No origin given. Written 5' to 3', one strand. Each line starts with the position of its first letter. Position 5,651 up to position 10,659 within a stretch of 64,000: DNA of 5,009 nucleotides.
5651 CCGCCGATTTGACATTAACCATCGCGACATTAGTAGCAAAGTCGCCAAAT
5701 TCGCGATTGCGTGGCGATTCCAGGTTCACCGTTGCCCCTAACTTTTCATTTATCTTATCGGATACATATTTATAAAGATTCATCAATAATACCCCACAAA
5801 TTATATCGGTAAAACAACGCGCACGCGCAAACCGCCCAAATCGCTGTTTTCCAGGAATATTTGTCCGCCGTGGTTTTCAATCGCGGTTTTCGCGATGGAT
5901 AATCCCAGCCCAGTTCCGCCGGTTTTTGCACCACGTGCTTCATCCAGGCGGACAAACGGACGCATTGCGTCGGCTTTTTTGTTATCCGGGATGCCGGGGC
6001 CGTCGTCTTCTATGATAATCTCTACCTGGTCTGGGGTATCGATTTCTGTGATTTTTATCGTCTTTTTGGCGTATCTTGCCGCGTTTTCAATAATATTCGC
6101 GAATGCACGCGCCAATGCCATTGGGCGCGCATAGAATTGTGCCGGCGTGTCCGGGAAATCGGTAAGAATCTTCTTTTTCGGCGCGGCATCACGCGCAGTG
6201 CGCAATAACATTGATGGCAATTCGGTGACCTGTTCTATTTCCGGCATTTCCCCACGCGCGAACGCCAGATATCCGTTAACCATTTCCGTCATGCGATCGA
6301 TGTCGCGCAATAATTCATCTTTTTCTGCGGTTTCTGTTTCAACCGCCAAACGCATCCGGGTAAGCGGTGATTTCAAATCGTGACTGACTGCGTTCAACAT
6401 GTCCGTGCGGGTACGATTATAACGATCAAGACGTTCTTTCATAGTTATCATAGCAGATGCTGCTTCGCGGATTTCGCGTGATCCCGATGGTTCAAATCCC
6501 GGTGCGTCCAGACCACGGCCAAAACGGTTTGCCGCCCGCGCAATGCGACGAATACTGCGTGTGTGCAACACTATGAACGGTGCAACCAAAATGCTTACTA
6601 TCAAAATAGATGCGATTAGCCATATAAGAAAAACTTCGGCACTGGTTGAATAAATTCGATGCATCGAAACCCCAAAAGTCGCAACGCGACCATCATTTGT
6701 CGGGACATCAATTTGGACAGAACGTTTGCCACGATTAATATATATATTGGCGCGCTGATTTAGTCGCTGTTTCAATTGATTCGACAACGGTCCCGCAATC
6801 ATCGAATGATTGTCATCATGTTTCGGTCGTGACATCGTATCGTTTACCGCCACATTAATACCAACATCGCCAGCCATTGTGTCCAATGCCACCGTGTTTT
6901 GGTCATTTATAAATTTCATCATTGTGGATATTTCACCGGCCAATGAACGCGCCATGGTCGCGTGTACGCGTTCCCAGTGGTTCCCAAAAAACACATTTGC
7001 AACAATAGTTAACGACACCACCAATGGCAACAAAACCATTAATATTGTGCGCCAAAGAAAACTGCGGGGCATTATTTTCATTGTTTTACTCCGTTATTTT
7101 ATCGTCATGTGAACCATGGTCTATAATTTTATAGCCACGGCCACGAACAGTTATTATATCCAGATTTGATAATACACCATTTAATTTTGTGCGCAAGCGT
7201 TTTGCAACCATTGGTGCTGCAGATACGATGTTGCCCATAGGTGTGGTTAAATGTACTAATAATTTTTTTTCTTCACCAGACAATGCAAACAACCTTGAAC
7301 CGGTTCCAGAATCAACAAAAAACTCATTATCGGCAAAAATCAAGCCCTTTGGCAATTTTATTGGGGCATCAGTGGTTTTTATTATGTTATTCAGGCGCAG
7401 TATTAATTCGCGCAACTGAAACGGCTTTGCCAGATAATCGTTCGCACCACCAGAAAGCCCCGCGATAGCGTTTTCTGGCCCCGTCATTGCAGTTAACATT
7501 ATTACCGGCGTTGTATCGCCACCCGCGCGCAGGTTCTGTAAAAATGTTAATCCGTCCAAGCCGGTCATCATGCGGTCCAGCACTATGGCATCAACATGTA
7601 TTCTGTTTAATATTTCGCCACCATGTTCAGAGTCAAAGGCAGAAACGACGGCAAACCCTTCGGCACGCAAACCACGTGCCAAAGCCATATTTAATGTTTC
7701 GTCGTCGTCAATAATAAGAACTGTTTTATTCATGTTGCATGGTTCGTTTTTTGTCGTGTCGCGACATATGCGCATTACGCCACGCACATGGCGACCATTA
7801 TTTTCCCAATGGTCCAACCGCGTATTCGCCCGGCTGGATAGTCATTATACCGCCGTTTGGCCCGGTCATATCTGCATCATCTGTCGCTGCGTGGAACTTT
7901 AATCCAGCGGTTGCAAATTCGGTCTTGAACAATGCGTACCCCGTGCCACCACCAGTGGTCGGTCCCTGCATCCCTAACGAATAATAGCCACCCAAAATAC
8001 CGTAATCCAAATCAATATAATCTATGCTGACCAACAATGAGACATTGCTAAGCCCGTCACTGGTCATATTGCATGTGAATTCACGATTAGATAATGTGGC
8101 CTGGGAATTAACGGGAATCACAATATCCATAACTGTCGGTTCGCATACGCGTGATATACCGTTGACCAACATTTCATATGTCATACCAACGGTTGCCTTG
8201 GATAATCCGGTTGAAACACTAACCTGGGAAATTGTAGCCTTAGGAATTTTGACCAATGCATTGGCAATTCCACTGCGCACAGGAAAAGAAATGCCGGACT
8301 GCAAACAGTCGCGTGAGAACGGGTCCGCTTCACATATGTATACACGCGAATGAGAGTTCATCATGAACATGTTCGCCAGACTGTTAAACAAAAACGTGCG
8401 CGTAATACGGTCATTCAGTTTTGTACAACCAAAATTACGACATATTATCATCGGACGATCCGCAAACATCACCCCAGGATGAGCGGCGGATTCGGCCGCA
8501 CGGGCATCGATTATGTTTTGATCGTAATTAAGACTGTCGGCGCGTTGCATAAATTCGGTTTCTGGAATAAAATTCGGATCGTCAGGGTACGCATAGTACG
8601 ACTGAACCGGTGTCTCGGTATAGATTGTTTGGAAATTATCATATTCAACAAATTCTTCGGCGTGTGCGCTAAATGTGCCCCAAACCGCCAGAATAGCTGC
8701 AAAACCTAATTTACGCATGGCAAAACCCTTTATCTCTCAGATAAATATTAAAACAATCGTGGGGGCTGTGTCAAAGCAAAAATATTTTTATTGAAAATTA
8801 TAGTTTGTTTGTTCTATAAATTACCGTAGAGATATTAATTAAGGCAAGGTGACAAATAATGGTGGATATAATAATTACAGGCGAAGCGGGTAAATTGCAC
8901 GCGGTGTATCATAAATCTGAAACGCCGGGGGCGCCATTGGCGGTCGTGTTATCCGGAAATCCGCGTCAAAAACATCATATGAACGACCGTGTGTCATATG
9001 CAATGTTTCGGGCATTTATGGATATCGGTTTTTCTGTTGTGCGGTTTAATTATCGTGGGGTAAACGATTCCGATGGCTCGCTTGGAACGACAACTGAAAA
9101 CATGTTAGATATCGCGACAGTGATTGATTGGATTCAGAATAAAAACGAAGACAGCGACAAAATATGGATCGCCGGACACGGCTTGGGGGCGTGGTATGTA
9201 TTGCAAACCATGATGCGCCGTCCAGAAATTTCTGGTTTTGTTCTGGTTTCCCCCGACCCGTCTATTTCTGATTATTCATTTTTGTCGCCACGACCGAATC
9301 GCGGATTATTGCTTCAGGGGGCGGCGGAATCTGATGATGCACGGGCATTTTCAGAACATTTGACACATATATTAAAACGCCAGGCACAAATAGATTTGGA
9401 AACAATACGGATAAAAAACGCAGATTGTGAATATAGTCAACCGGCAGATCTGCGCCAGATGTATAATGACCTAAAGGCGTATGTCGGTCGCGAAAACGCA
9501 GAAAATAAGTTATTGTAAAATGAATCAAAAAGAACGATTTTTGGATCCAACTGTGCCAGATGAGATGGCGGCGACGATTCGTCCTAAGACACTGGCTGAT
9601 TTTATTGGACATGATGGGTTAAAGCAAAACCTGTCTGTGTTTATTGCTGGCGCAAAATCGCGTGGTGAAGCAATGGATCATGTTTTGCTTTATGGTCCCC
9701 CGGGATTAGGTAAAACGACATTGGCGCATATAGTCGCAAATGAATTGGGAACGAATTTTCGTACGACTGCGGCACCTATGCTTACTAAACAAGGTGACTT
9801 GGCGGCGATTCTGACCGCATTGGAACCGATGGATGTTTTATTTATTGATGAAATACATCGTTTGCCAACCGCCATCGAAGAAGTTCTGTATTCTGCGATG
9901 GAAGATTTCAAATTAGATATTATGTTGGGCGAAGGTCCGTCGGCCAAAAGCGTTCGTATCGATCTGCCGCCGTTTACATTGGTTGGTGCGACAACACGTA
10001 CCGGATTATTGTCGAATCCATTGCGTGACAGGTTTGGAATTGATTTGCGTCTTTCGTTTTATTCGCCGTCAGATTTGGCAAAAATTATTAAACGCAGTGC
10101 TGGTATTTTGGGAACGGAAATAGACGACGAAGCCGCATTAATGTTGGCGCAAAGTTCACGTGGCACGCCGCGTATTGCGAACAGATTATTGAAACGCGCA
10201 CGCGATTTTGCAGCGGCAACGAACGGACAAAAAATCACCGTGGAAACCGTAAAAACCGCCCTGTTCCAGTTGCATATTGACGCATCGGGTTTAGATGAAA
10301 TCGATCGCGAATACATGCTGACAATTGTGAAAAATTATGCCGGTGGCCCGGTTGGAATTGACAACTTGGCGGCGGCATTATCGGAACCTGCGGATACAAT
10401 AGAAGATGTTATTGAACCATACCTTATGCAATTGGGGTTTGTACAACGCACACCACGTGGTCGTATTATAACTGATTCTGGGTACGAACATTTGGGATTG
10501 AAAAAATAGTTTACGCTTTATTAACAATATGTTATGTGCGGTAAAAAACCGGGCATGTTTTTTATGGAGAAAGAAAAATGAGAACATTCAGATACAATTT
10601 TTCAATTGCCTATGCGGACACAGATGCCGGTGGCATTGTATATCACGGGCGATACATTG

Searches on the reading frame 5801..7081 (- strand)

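Call 50: search_protein_families(library=pfam, proteins=[window:5801-7081:-], max_evalue=0.001)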
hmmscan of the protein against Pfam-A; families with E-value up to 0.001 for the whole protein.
window:5801-7081:- (426 aa): 5 families
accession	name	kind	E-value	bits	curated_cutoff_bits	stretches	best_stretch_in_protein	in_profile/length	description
PF02518.31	HATPase_c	-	2.6e-21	76.6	26.4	1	320-425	3-108/111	Histidine kinase-, DNA gyrase B-, and HSP90-like ATPase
PF00512.31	HisKA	-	3.9e-08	33.7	26.9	1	225-278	2-64/66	His Kinase A (phospho-acceptor) domain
PF00672.30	HAMP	-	1.4e-05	25.7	25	1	174-219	7-52/53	HAMP domain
PF13589.12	HATPase_c_3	-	2.4e-05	24.8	25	1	323-398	3-81/137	Histidine kinase-, DNA gyrase B-, and HSP90-like ATPase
PF13581.12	HATPase_c_2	-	5.6e-05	23.6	27.4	1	321-394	34-104/127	Histidine kinase-like ATPase domain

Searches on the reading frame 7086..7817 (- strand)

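Call 111: search_protein_families(library=pfam, proteins=[window:7086-7817:-], max_evalue=0.001)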
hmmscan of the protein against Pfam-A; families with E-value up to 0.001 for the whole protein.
window:7086-7817:- (243 aa): 1 family
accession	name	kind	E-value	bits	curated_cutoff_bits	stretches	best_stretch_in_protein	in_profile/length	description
PF00072.30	Response_reg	-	1.5e-24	86.7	30.2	1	33-142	1-110/111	Response regulator receiver domain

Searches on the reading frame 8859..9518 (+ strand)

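Call 50: search_protein_families(library=pfam, proteins=[window:8859-9518:+], max_evalue=0.001)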
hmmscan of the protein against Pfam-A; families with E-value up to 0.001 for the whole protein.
window:8859-9518:+ (219 aa): 4 families
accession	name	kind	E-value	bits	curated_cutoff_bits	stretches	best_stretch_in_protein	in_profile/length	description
PF12146.15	Hydrolase_4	-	9.1e-10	38.7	27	1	49-140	23-117/239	Serine aminopeptidase, S33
PF02129.25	Peptidase_S15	-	1.9e-09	38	23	1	24-174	16-167/262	X-Pro dipeptidyl-peptidase (S15 family)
PF00561.26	Abhydrolase_1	-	8.7e-09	35.8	25.8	1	47-185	17-153/245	alpha/beta hydrolase fold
PF12697.13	Abhydrolase_6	-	7.5e-06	27.2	26.3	1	57-156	27-113/217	Alpha/beta hydrolase family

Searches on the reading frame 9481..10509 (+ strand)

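Call 50: search_protein_families(library=pfam, proteins=[window:9481-10509:+], max_evalue=0.001)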
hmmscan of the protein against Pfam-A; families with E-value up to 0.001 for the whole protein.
window:9481-10509:+ (342 aa): 13 families
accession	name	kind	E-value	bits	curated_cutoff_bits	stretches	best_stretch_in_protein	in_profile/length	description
PF05496.18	RuvB_N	-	5.5e-77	257.4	27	1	33-191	1-159/159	Holliday junction DNA helicase RuvB P-loop domain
PF05491.19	RuvB_C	-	4.3e-28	97.5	24.7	1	269-338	2-71/72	RuvB C-terminal winged helix domain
PF17864.7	AAA_lid_4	-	1.8e-26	92.1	27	1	194-267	1-74/74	RuvB AAA lid domain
PF00004.35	AAA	-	2.2e-22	80.4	21.2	1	68-191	1-129/131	ATPase family associated with various cellular activities (AAA)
PF07728.20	AAA_5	-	6.1e-10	39.7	22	1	67-185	1-139/139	AAA domain (dynein-related subfamily)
PF01078.27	Mg_chelatase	-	1.5e-05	25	20.3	0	38-86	2-43/207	Magnesium chelatase, subunit ChlI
PF13173.12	AAA_14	-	2.5e-05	24.7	27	1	68-148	5-94/129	AAA domain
PF13191.12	AAA_16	-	2.9e-05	25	32.6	1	60-98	20-61/167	AAA ATPase domain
PF13401.12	AAA_22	-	5.2e-05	24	27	0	67-97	7-40/130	AAA domain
PF07726.17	AAA_3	-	9e-05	22.8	27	0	67-94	1-28/131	ATPase family associated with various cellular activities (AAA)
PF05673.19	DUF815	-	0.00016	21.4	23.8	0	35-92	24-80/249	Protein of unknown function (DUF815)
PF00910.28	RNA_helicase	-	0.00054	20.9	21.5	1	68-136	1-71/105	RNA helicase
PF00308.24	Bac_DnaA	-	0.00095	19.8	23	0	52-103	21-72/162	Bacterial DnaA ATPAse domain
